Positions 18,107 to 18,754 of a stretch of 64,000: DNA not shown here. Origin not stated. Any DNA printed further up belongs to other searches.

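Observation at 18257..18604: Small polytopic membrane protein leads the island-2 cassette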

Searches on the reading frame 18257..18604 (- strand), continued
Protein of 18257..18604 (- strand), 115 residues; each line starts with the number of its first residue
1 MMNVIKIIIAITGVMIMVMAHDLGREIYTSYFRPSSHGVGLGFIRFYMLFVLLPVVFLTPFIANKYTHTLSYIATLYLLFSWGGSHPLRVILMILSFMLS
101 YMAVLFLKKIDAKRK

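Call 46: list_cluster_members(proteins=[P0001, P0005, P0039, P0060, P0028, P0004, P0006, P0007])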
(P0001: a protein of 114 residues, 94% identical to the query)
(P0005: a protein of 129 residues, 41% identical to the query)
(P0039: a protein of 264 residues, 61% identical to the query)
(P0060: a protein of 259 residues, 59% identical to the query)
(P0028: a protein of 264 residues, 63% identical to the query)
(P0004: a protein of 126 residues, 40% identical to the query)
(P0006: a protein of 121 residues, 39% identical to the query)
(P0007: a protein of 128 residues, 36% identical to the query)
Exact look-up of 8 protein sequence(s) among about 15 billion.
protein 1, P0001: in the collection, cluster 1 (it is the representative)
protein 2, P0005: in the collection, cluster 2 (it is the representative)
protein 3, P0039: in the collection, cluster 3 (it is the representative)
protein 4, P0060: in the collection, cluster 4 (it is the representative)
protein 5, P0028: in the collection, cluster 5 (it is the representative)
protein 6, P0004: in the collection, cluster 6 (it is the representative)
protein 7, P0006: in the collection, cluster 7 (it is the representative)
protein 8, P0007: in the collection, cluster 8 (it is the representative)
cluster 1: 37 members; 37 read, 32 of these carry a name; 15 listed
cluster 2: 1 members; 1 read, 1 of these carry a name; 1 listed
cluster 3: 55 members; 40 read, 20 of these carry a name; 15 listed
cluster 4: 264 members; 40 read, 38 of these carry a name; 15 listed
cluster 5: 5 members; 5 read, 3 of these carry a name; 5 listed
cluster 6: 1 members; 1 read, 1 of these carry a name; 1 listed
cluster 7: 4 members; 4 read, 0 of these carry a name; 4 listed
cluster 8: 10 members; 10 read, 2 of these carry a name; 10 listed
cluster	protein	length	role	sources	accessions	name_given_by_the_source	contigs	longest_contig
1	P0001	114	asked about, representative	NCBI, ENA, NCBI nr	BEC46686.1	hypothetical protein VEE53_21840 [Escherichia coli]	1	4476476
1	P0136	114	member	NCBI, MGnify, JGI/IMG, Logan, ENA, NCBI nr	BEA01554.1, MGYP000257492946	hypothetical protein VEE15_15370 [Escherichia coli] | CR=1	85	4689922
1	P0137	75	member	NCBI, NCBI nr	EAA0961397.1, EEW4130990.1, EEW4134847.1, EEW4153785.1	hypothetical protein HIF47_003275 [Escherichia coli] | hypothetical protein [Escherichia coli]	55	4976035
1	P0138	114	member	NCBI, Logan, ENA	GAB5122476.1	hypothetical protein ECPV1252_17740 [Escherichia coli]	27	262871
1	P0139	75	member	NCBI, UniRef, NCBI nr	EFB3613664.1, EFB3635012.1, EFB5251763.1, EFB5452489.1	membrane protein [Escherichia coli] | Uncharacterized protein n=1 Tax=Escherichia coli TaxID=562 RepID=A0A271REV6_ECOLX | hypothetical protein [Escherichia coli]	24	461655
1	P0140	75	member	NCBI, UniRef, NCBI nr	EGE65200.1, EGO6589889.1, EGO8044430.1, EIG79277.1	hypothetical protein DEN86_27290 [Escherichia coli] | Uncharacterized protein n=1 Tax=Escherichia coli TaxID=562 RepID=A0A0L7AK02_ECOLX | putative membrane protein [Escherichia coli STEC_7v]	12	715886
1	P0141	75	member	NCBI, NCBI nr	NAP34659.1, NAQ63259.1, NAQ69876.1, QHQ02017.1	hypothetical protein FZN26_10330 [Escherichia coli] | hypothetical protein [Escherichia coli]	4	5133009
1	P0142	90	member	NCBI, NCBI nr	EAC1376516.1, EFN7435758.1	hypothetical protein EHR24_15325, partial [Escherichia coli] | hypothetical protein [Escherichia coli]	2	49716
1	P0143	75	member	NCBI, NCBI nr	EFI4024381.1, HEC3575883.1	hypothetical protein GYM41_004801 [Escherichia coli] | hypothetical protein [Escherichia coli]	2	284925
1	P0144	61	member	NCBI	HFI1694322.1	TPA: hypothetical protein ACGPID_003299, partial [Escherichia coli]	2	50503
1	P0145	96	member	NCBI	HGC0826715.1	TPA: hypothetical protein ACIXYZ_001345, partial [Escherichia coli]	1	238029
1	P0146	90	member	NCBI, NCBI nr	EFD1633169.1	hypothetical protein FGU49_17730, partial [Escherichia coli] | hypothetical protein [Escherichia coli]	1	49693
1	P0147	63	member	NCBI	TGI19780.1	hypothetical protein E5P52_17200, partial [Escherichia coli]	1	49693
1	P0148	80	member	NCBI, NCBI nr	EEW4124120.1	hypothetical protein D9S50_20770, partial [Escherichia coli] | hypothetical protein [Escherichia coli]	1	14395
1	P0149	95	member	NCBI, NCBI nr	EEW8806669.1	hypothetical protein D5Q71_25015, partial [Escherichia coli] | hypothetical protein [Escherichia coli]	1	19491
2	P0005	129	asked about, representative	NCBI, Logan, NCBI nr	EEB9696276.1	hypothetical protein AHU65_002173 [Salmonella enterica subsp. enterica] | hypothetical protein [Salmonella enterica subsp. enterica serovar Miami]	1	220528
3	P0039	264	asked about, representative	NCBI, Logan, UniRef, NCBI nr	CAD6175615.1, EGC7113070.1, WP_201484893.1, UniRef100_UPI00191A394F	Uncharacterised protein [Escherichia coli] | hypothetical protein n=1 Tax=Escherichia coli TaxID=562 RepID=UPI00191A394F | hypothetical protein [Escherichia coli]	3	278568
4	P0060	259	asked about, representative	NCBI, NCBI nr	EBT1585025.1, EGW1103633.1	hypothetical protein JGI54_004751, partial [Salmonella enterica] | hypothetical protein [Salmonella enterica]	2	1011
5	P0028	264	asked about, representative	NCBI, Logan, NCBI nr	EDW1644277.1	hypothetical protein EK69_004589 [Salmonella enterica subsp. enterica] | hypothetical protein [Salmonella enterica subsp. enterica serovar Baguida]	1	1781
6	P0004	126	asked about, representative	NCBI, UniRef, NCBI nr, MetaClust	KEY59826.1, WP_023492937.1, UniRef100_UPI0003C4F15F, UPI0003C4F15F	hypothetical protein [Serratia sp. DD3] | hypothetical protein n=1 Tax=Serratia sp. DD3 TaxID=1410619 RepID=UPI0003C4F15F | status=active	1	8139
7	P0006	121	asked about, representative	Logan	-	-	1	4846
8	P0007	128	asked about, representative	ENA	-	-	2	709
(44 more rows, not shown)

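Call 53: find_encoding_contigs(protein=P0039, flank=6000, max_places=3)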
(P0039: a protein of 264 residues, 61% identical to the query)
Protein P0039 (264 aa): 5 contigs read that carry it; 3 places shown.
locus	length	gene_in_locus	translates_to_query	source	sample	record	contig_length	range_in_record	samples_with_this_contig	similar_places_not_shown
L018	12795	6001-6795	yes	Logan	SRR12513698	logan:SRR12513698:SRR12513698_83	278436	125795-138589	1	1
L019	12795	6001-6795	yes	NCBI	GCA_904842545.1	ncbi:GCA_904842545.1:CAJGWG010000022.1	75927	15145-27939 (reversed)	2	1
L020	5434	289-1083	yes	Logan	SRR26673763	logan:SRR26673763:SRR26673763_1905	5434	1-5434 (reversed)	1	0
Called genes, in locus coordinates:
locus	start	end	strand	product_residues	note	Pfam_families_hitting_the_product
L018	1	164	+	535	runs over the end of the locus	PF06812:ImpA_N, PF16989:T6SS_VasJ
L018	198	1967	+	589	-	PF05947:T6SS_TssF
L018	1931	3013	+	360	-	PF06996:T6SS_TssG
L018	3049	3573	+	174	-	PF12790:T6SS-SciN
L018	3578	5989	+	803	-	PF05954:Phage_GPD, PF04717:Phage_base_V (weak), PF13296:T6SS_Vgr, PF10106:DUF2345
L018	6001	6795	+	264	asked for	-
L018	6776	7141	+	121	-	-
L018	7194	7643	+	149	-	PF04965:GPW_gp25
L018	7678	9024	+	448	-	PF06812:ImpA_N, PF12486:VasL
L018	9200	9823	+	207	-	PF11140:DUF2913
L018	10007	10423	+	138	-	PF00717:Peptidase_S24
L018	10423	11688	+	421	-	PF00817:IMS, PF11799:IMS_C, PF13438:DUF4113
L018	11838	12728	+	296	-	PF05472:Ter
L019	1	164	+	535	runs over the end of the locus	PF06812:ImpA_N, PF16989:T6SS_VasJ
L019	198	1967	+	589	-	PF05947:T6SS_TssF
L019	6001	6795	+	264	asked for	-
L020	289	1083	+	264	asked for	-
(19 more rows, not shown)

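Call 55: predict_structure(alignment_id=A2)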
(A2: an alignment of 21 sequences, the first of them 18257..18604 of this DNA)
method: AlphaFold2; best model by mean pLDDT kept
length: 115 residues; sequences in the alignment: 21
mean_pLDDT: 91.7   pTM: 0.84
mean pLDDT of the five models: 91.7, 90.9, 90.3, 90.1, 88.1
residues with pLDDT >= 90: 85; 70-90: 24; 50-70: 6; < 50: 0
segments of 3 or more residues with pLDDT < 50: none
pLDDT, mean of each block of 10 residues (from residue 1): 91 97 92 73 87 97 96 96 88 97 97 88
secondary structure, 60 per line:
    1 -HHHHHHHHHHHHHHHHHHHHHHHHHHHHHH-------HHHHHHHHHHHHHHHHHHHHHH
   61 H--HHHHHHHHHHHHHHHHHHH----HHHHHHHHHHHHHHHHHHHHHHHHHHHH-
elements in order: H2-31 H39-61 H64-82 H87-114

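Call 62: predict_structure(alignment_id=A4)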
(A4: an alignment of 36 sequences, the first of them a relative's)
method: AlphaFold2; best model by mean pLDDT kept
length: 264 residues; sequences in the alignment: 36
mean_pLDDT: 90.6   pTM: 0.86
mean pLDDT of the five models: 90.6, 89.8, 89.7, 89.6, 89.1
residues with pLDDT >= 90: 195; 70-90: 52; 50-70: 17; < 50: 0
segments of 3 or more residues with pLDDT < 50: none
pLDDT, mean of each block of 10 residues (from residue 1): 90 90 78 70 91 96 92 95 92 95 95 97 89 91 95 96 95 96 84 63 92 97 93 94 95 96 88
secondary structure, 60 per line:
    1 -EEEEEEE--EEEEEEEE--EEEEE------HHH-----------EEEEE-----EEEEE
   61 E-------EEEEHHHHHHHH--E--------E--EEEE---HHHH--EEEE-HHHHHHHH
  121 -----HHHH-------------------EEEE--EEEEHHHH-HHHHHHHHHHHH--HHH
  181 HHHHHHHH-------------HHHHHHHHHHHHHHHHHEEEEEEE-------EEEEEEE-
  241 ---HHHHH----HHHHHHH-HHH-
elements in order: E2-8 E11-18 E21-25 E46-50 E56-61 E69-72 H73-80 E95-98 H102-105 E108-111 H113-120 H126-129 E149-152 E155-158 H159-162 H164-175 H178-188 H202-218 E219-225 E233-239 H244-248 H253-259

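Call 63: fold_search(model_id=the predicted structure, library=pdb)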
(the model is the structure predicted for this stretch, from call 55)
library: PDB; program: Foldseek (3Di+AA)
matches with E <= 10: 26; with E <= 0.001: 0
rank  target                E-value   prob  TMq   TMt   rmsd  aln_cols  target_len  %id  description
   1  2yfa_A                1.5e+00  0.38  0.47  0.28   5.7       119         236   16  X-ray structure of McpS ligand binding domain in complex with malate (released 2012-04-18)
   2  2yfa_B                1.7e+00  0.35  0.48  0.29   5.8       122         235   14  X-ray structure of McpS ligand binding domain in complex with malate (released 2012-04-18)
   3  2yfb_B                3.0e+00  0.23  0.47  0.27   5.7       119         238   16  X-ray structure of McpS ligand binding domain in complex with succinate (released 2012-04-18)
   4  2ws3_D                4.2e+00  0.06  0.25  0.28  15.2       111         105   14  Crystal structure of the E. coli succinate:quinone oxidoreductase (SQR) SdhD Tyr83Phe mutant (released 2010-08-25)
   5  2yfb_A                4.7e+00  0.14  0.44  0.27   5.8       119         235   14  X-ray structure of McpS ligand binding domain in complex with succinate (released 2012-04-18)
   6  3lf9                  5.6e+00  0.07  0.34  0.33  19.4       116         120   14  Crystal structure of HIV epitope-scaffold 4E10_D0_1IS1A_001_C (released 2010-09-22)
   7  6atp_B                5.9e+00  0.06  0.29  0.19  10.3       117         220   10  Crystal structure of apo-hGSTA1-1 exhibiting a new conformation of C-terminal helix (released 2018-09-12)
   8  3i69_B                6.3e+00  0.06  0.29  0.19  10.1       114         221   10  Apo Glutathione Transferase A1-1 GIMF-helix mutant (released 2009-09-01)
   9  2wdq_D                6.3e+00  0.04  0.26  0.28  15.2       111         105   14  E. coli succinate:quinone oxidoreductase (SQR) with carboxin bound (released 2009-08-25)
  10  8bhe_B                7.0e+00  0.06  0.31  0.22  10.0       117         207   10  K141H and S142H double mutant of hGSTA1-1 (released 2023-03-08)
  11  6krz_A                7.0e+00  0.06  0.31  0.16  10.6       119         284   16  Crystal structure of the human adiponectin receptor 1 D208A mutant (released 2020-08-19)
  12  9cu8_A                7.4e+00  0.20  0.56  0.60   5.3       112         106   10  Crystal Structure of TNFR2 TNFR2_mb1 Complex (released 2024-12-04)
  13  2r6k_A                7.4e+00  0.08  0.34  0.22   6.0        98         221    8  Crystal structure of an I71V hGSTA1-1 mutant in complex with S-hexylglutathione (released 2008-08-19)
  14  1usb_A                7.4e+00  0.05  0.29  0.20   9.9       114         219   10  Rational design of a novel enzyme - efficient thioester hydrolysis enabled by the incorporation of a single His residu (released 2004-09-01)
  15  4dwl_E                7.8e+00  0.08  0.39  0.40   6.7       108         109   14  Avd molecule from Bordetella bacteriophage DGR (released 2013-02-27)
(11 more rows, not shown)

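Call 66: search_protein_families(library=pfam, proteins=[L005:4695-5405:+, L005:5528-5914:+, L012:4794-5567:+, L012:4027-4797:+, L012:3683-4027:+, L012:3189-3689:+, L013:5298-5930:+, L013:4556-5296:+, L014:5194-5523:+, L017:4661-5893:+], max_evalue=0.01)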
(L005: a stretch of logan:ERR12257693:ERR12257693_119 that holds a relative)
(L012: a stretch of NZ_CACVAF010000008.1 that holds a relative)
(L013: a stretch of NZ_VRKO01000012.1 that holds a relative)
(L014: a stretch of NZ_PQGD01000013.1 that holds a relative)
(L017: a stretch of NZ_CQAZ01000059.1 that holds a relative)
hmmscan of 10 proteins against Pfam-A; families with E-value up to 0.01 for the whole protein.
L005:4695-5405:+ (236 aa): 0 families

L005:5528-5914:+ (128 aa): 0 families

L012:4794-5567:+ (257 aa): 1 family
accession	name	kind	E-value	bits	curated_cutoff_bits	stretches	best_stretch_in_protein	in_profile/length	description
PF15579.11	Imm52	-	4e-06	27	25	0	185-251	167-230/233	Immunity protein 52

L012:4027-4797:+ (256 aa): 2 families
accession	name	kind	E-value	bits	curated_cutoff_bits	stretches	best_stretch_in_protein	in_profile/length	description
PF15648.12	Tox-REase-5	-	2.8e-22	79.5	25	1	143-234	2-95/95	Restriction endonuclease fold toxin 5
PF13718.12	GNAT_acetyltr_2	-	0.0093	15.8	24.6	0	142-208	160-222/229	GNAT acetyltransferase 2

L012:3683-4027:+ (114 aa): 0 families

L012:3189-3689:+ (166 aa): 1 family
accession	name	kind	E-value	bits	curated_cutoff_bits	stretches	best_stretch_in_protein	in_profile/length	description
PF13503.11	DUF4123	-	7.6e-23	81.4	25.8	1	20-137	1-116/119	Domain of unknown function (DUF4123)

L013:5298-5930:+ (210 aa): 3 families
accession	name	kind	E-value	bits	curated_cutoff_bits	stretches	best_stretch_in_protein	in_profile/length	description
PF08732.16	HIM1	-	2.4e-09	37.4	28.7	1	63-159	49-150/169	HIM1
PF13460.12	NAD_binding_10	-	0.00024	21.5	27.2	1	7-148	1-146/184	NAD(P)H-binding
PF01370.27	Epimerase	-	0.0071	16.2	20.9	0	4-95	2-74/240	NAD dependent epimerase/dehydratase family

L013:4556-5296:+ (246 aa): 11 families
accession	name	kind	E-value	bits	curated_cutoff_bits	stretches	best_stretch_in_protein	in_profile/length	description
PF13460.12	NAD_binding_10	-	1.2e-40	139.8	27.2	1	34-219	1-184/184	NAD(P)H-binding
PF05368.20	NmrA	-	2e-11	44.5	27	1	28-146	3-113/298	NmrA-like family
PF01370.27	Epimerase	-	5e-09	36.4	20.9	1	30-182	1-171/240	NAD dependent epimerase/dehydratase family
PF01073.25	3Beta_HSD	-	1.1e-06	28.3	22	1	32-146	2-122/280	3-beta hydroxysteroid dehydrogenase/isomerase family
PF00056.29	Ldh_1_N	-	7.6e-05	23.2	27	1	29-110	2-86/141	lactate/malate dehydrogenase, NAD binding domain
PF01113.26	DapB_N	-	0.00013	22.5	25.6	0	29-98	2-72/124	Dihydrodipicolinate reductase, N-terminus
PF01118.30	Semialdhyde_dh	-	0.00019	22.2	26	1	29-104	1-77/121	Semialdehyde dehydrogenase, NAD binding domain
PF03807.23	F420_oxidored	-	0.00023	22.2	21.6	1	29-80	1-46/94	NADP oxidoreductase coenzyme F420-dependent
PF02254.24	TrkA_N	-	0.00073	20.3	23.8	1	31-84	2-54/116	TrkA-N domain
PF03435.24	Sacchrp_dh_NADP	-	0.001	19.8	25.1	1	30-98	1-73/129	Saccharopine dehydrogenase NADP binding domain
PF04321.23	RmlD_sub_bind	-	0.0025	17.4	27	0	29-69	2-42/287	RmlD substrate binding domain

L014:5194-5523:+ (109 aa): 1 family
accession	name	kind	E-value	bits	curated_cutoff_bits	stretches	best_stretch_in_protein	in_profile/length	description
PF01451.26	LMWPc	-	3.6e-08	34.2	23.2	1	3-38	1-43/144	Low molecular weight phosphotyrosine protein phosphatase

L017:4661-5893:+ (410 aa): 1 family
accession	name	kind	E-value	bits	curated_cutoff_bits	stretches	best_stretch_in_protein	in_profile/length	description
PF11876.13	TsiV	-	3e-72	243.7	25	1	51-320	1-271/271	Type VI immunity for VRR-NUC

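Call 71: search_protein_families(library=pfam, proteins=[L016:3529-5022:+, L015:4376-5074:+, L015:3469-4269:+, L010:18-1454:+, L010:1454-2335:+, L010:2332-2763:+, L010:4309-4707:+, L017:6820-7653:+, L017:3862-4587:+, L007:5110-5673:+], max_evalue=0.001)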
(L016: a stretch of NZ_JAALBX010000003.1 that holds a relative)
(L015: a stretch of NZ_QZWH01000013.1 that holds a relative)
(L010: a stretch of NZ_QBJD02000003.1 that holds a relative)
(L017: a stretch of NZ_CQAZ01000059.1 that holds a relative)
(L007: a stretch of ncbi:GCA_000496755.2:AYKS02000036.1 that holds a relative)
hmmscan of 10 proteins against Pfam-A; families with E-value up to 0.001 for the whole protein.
L016:3529-5022:+ (497 aa): 2 families
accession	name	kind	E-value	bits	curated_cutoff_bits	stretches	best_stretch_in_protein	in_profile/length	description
PF00155.27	Aminotran_1_2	-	1.2e-24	87.6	19.7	1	160-478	33-357/361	Aminotransferase class I and II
PF00392.27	GntR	-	6.2e-15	55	27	1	23-84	3-64/64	Bacterial regulatory proteins, gntR family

L015:4376-5074:+ (232 aa): 3 families
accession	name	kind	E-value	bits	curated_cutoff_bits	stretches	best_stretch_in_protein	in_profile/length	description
PF00005.33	ABC_tran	-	1.2e-34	120.3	25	1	17-161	1-136/137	ABC transporter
PF13304.12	AAA_21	-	2e-11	45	27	1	29-98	1-83/304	AAA domain, putative AbiEii toxin, Type IV TA system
PF13555.12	AAA_29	-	0.00047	20.3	27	1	21-53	16-48/61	P-loop containing region of AAA domain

L015:3469-4269:+ (266 aa): 6 families
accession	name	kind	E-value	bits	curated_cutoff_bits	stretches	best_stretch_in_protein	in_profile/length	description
PF00005.33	ABC_tran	-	5.2e-29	102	25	1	41-195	1-136/137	ABC transporter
PF12399.14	BCA_ABC_TP_C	-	1.1e-08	34.9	25.5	1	243-266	1-24/27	Branched-chain amino acid ATP-binding cassette transporter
PF13304.12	AAA_21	-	3.7e-08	34.2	27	1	55-119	3-66/304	AAA domain, putative AbiEii toxin, Type IV TA system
PF02463.25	SMC_N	-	5.7e-08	32.9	40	1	34-241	6-214/220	RecF/RecN/SMC N terminal domain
PF13476.12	AAA_23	-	0.00016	22.8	27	1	36-75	5-43/201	AAA domain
PF13175.12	AAA_15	-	0.00045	20.4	32.1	1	35-71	8-43/374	AAA ATPase domain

L010:18-1454:+ (478 aa): 3 families
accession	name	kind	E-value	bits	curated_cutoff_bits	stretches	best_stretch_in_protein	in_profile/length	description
PF10106.14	DUF2345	-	1.9e-32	112.6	30.7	1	258-379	13-135/151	Uncharacterized protein conserved in bacteria (DUF2345)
PF13296.11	T6SS_Vgr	-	4.1e-32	110.9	22.4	1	131-231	4-108/108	Putative type VI secretion system Rhs element Vgr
PF04717.18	Phage_base_V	-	1.3e-07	32.3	23.8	1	45-111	10-74/75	Type VI secretion system/phage-baseplate injector OB domain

L010:1454-2335:+ (293 aa): 1 family
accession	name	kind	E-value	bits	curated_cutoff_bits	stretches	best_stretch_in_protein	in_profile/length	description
PF19940.4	DUF6402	-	4e-74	249.7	26.4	1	24-284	1-270/278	Family of unknown function (DUF6402)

L010:2332-2763:+ (143 aa): 1 family
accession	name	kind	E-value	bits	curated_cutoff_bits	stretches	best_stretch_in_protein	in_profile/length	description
PF19703.4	DUF6201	-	2.9e-27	95.5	27.4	1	7-136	3-122/125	Family of unknown function (DUF6201)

L010:4309-4707:+ (132 aa): 0 families

L017:6820-7653:+ (277 aa): 2 families
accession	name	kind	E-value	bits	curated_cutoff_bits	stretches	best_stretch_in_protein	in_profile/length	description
PF04965.19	GPW_gp25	-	1.8e-11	44.1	27.2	1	72-153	6-92/96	Baseplate wedge protein gp25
PF13276.12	HTH_21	-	0.00014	22.5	28.1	1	197-229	9-41/60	HTH-like domain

L017:3862-4587:+ (241 aa): 0 families

L007:5110-5673:+ (187 aa): 1 family
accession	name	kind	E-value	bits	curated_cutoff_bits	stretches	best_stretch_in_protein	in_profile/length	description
PF10754.15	DUF2569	-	2.8e-11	44.5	26.5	1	37-186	2-143/143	Protein of unknown function (DUF2569)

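Call 77: search_protein_families(library=padloc, proteins=[window:18257-18604:-], max_evalue=0.01)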
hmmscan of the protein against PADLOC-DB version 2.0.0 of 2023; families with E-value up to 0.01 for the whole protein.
window:18257-18604:- (115 aa): 0 families

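Call 78: search_protein_families(library=pfam, proteins=[P0123, P0125, P0126, P0128, P0134], max_evalue=0.001)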
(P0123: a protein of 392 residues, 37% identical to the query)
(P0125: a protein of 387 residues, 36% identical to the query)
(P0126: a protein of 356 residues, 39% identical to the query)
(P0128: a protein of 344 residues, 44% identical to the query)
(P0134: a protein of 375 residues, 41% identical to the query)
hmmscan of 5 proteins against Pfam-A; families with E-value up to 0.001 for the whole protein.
P0123 (392 aa): 1 family
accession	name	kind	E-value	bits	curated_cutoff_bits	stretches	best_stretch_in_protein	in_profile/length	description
PF01476.26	LysM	-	4.3e-16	59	20.9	1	10-53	1-43/43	LysM domain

P0125 (387 aa): 1 family
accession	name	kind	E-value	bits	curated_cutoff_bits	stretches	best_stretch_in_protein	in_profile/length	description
PF01476.26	LysM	-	3.7e-11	43.2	20.9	1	6-49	1-43/43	LysM domain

P0126 (356 aa): 1 family
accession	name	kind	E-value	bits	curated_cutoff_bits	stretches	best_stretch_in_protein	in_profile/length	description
PF01476.26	LysM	-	1.1e-09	38.5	20.9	1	19-62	1-43/43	LysM domain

P0128 (344 aa): 0 families

P0134 (375 aa): 0 families
